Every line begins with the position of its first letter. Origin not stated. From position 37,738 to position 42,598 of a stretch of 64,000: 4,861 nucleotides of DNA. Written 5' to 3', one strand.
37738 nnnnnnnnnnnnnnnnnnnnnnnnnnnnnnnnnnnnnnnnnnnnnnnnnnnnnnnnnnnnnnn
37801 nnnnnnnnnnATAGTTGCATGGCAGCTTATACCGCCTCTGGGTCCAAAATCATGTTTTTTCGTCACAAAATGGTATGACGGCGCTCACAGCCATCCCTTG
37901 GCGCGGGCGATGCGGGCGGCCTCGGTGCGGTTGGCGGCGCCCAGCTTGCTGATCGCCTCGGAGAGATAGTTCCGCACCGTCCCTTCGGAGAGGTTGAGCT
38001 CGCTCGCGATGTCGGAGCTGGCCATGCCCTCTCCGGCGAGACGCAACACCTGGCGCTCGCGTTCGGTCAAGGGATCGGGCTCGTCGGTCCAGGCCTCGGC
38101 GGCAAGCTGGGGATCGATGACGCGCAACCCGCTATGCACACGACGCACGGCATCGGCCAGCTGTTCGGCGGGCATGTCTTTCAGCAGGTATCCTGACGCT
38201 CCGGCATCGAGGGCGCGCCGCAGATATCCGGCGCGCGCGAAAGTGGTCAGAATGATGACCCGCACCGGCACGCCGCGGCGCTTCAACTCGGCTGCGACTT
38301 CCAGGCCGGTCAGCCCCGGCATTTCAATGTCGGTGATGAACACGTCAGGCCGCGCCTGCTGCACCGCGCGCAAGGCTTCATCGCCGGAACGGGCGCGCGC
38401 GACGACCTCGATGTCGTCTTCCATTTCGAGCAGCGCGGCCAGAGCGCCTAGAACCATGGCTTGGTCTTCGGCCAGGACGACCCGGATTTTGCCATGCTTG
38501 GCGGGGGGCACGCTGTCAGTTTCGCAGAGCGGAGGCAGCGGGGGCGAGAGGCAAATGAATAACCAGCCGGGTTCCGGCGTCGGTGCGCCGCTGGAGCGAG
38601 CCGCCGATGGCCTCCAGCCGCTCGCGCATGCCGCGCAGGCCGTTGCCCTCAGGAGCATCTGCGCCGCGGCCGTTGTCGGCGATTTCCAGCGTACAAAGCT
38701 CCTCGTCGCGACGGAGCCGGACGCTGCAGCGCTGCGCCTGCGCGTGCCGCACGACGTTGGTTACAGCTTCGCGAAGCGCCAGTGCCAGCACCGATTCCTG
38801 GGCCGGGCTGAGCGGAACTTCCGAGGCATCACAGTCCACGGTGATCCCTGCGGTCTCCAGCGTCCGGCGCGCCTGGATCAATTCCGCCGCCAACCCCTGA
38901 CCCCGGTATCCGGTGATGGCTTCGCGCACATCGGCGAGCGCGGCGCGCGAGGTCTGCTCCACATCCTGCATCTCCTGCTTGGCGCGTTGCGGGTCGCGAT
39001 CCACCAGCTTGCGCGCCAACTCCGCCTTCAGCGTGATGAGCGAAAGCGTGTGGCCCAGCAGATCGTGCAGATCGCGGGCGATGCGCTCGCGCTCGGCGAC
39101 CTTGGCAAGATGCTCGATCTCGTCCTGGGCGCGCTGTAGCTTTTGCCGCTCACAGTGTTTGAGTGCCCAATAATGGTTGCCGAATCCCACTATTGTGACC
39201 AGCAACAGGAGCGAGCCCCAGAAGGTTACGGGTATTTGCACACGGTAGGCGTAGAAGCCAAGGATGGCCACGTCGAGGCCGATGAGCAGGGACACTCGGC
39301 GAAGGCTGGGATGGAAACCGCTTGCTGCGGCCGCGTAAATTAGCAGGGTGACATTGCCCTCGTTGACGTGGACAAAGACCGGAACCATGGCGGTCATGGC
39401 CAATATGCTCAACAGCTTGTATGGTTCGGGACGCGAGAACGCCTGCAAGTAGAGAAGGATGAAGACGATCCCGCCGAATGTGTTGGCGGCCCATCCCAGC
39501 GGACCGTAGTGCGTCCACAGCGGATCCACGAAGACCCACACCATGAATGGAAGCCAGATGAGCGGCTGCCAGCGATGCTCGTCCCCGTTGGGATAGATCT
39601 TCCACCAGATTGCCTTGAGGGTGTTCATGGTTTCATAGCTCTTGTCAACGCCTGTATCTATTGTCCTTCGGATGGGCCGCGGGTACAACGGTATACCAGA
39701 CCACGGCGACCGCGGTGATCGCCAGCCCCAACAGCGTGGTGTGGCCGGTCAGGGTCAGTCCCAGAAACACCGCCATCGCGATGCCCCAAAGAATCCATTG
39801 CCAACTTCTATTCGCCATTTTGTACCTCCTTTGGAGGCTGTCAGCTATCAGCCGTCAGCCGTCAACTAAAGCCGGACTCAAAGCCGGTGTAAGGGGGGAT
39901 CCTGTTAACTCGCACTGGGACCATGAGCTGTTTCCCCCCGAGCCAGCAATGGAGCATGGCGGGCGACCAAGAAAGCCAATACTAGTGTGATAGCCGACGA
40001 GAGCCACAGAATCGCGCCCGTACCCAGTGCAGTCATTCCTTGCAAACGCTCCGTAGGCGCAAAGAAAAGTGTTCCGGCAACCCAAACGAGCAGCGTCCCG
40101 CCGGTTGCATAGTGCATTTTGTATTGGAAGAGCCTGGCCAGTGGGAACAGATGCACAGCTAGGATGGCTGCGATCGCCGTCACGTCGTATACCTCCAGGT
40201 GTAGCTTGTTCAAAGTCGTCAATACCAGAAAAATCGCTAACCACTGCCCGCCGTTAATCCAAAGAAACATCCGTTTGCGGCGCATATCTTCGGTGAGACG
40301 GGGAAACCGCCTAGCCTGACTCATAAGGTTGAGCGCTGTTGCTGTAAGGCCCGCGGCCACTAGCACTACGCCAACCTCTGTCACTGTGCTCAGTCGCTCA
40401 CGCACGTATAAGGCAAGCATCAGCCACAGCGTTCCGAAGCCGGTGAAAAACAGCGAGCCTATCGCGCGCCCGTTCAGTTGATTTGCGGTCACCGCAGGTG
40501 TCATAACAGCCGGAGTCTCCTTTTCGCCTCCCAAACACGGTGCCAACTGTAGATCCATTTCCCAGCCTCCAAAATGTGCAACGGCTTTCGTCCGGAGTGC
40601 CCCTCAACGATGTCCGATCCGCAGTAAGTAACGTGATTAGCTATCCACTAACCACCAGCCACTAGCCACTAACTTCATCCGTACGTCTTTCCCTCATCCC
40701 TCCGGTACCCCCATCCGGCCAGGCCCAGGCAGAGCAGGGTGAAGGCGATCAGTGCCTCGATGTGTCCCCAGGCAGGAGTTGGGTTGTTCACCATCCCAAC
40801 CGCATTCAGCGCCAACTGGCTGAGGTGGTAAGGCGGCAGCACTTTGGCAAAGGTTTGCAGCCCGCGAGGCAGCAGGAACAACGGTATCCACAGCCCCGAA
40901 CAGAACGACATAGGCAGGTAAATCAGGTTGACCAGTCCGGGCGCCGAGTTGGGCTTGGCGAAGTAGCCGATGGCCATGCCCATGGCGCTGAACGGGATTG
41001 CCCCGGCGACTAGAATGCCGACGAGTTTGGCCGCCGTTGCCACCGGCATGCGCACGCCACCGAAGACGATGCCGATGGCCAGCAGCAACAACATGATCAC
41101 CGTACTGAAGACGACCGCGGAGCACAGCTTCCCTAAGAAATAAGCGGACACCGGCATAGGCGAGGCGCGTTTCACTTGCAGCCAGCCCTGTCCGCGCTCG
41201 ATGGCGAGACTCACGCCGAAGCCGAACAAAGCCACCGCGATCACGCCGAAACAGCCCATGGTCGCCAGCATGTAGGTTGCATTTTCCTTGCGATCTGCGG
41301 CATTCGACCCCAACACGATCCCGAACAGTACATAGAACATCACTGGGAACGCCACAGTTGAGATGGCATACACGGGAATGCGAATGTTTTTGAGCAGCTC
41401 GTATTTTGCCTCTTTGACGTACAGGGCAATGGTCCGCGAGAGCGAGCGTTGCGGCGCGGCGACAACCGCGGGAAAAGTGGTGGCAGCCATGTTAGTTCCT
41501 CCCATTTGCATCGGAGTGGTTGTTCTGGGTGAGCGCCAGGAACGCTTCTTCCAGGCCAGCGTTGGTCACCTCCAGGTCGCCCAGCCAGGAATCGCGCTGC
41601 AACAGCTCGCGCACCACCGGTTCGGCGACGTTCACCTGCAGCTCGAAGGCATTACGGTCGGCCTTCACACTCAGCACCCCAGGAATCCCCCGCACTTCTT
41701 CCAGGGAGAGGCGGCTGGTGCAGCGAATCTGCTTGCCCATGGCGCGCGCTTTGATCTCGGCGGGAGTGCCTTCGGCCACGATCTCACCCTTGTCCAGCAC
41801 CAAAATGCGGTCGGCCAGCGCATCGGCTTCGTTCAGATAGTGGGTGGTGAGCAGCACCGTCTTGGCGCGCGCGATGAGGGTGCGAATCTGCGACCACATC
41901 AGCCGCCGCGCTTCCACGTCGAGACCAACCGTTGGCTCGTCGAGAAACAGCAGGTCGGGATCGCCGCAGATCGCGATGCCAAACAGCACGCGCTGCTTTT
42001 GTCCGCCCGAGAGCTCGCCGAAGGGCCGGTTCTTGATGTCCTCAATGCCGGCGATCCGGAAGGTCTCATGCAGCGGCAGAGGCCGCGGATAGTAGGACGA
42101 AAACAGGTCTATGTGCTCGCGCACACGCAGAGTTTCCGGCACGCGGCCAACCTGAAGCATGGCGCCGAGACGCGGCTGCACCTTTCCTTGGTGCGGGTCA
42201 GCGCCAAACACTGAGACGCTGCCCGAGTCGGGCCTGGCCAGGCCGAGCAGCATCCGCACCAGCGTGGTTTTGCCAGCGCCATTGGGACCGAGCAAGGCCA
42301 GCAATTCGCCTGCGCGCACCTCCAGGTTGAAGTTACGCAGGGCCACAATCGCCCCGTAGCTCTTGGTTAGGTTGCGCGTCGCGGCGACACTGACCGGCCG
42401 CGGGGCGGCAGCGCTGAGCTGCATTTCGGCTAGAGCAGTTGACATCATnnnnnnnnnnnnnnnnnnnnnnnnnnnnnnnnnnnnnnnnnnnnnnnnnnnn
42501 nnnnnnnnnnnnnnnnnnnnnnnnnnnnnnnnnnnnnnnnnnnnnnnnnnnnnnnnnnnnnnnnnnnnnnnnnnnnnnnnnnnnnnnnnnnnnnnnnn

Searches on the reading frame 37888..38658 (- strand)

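Call 17: search_protein_families(library=pfam, proteins=[window:37888-38658:-], max_evalue=0.01)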
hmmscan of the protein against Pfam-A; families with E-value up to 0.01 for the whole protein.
window:37888-38658:- (257 aa): 10 families
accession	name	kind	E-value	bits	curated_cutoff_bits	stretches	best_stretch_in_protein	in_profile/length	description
PF00072.30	Response_reg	-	3.6e-26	91.9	30.2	1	60-172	1-111/111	Response regulator receiver domain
PF00196.25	GerE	-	5e-18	64.9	23.5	1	195-251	1-57/57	Bacterial regulatory proteins, luxR family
PF08281.18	Sigma70_r4_2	-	1.4e-09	37.9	25.7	1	197-239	11-54/54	Sigma-70, region 4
PF04545.22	Sigma70_r4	-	8.5e-08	32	24.1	1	197-239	5-48/50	Sigma-70, region 4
PF04967.18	HTH_10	-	0.00013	22.2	23.1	0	197-239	1-51/53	HTH DNA binding domain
PF13551.12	HTH_29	-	0.00028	21.4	28.1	1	203-232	3-33/64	Winged helix-turn helix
PF22943.2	HTH_68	-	0.00055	20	27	1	202-229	8-35/45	Putative helix-turn-helix domain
PF14493.12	HTH_40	-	0.00064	20.4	27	1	203-238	4-39/89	Helix-turn-helix domain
PF13384.12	HTH_23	-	0.001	19.2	24.6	1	199-233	4-39/50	Homeodomain-like domain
PF09339.16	HTH_IclR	-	0.0082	16.3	22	0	205-233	12-40/52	IclR helix-turn-helix domain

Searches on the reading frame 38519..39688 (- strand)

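Call 17: search_protein_families(library=pfam, proteins=[window:38519-39688:-], max_evalue=0.01)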
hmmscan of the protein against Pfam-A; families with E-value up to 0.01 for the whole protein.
window:38519-39688:- (390 aa): 4 families
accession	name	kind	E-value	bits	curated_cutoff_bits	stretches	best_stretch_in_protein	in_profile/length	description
PF07730.19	HisKA_3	-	2.9e-22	79.4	24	1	199-264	1-66/68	Histidine kinase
PF02518.31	HATPase_c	-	1.6e-10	41.8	26.4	1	299-382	4-110/111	Histidine kinase-, DNA gyrase B-, and HSP90-like ATPase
PF13581.12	HATPase_c_2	-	9.5e-09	35.8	27.4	1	288-349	19-84/127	Histidine kinase-like ATPase domain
PF10101.14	DUF2339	-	0.0077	15.5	33.6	0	39-179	158-243/659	Predicted membrane protein (DUF2339)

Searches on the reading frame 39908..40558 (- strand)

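Call 17: search_protein_families(library=pfam, proteins=[window:39908-40558:-], max_evalue=0.01)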
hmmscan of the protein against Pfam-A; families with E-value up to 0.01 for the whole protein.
window:39908-40558:- (217 aa): 1 family
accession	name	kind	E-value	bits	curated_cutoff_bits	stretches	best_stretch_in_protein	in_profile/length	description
PF22765.1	DUF7010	-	0.0051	17.1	27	1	36-189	17-167/172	Family of unknown function (DUF7010)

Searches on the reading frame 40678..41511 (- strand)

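Call 17: search_protein_families(library=pfam, proteins=[window:40678-41511:-], max_evalue=0.01)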
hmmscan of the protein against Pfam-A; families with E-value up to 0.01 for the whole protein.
window:40678-41511:- (278 aa): 4 families
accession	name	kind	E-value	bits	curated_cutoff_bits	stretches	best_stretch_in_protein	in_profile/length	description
PF01061.29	ABC2_membrane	-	1.3e-19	71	26.9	1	36-232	8-204/211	ABC-2 type transporter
PF12698.13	ABC2_membrane_3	-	3.9e-14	52.9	31.6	1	76-266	158-346/347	ABC-2 family transporter protein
PF12730.13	ABC2_membrane_4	-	1.7e-05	25.3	27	1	36-199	3-176/179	ABC-2 family transporter protein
PF01036.24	Bac_rhodopsin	-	0.00044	20.2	24.6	1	44-141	127-219/224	Bacteriorhodopsin-like protein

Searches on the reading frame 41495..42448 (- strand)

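Call 17: search_protein_families(library=pfam, proteins=[window:41495-42448:-], max_evalue=0.01)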
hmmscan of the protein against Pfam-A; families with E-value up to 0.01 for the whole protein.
window:41495-42448:- (318 aa): 6 families
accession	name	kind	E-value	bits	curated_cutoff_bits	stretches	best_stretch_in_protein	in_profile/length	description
PF00005.33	ABC_tran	-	1.9e-27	97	25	1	37-173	1-136/137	ABC transporter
PF13304.12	AAA_21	-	6.3e-11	43.3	27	2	129-203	221-298/304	AAA domain, putative AbiEii toxin, Type IV TA system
PF13732.12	DrrA1-3_C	-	0.0012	20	27.4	1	227-285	1-56/81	ATP-binding protein DrrA1-3-like, C-terminal domain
PF13175.12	AAA_15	-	0.0052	16.9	32.1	0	47-69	24-45/374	AAA ATPase domain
PF13401.12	AAA_22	-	0.0061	17.3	27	0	48-73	6-31/130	AAA domain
PF02367.23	TsaE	-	0.0098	16.3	26.6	0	41-68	15-42/128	Threonylcarbamoyl adenosine biosynthesis protein TsaE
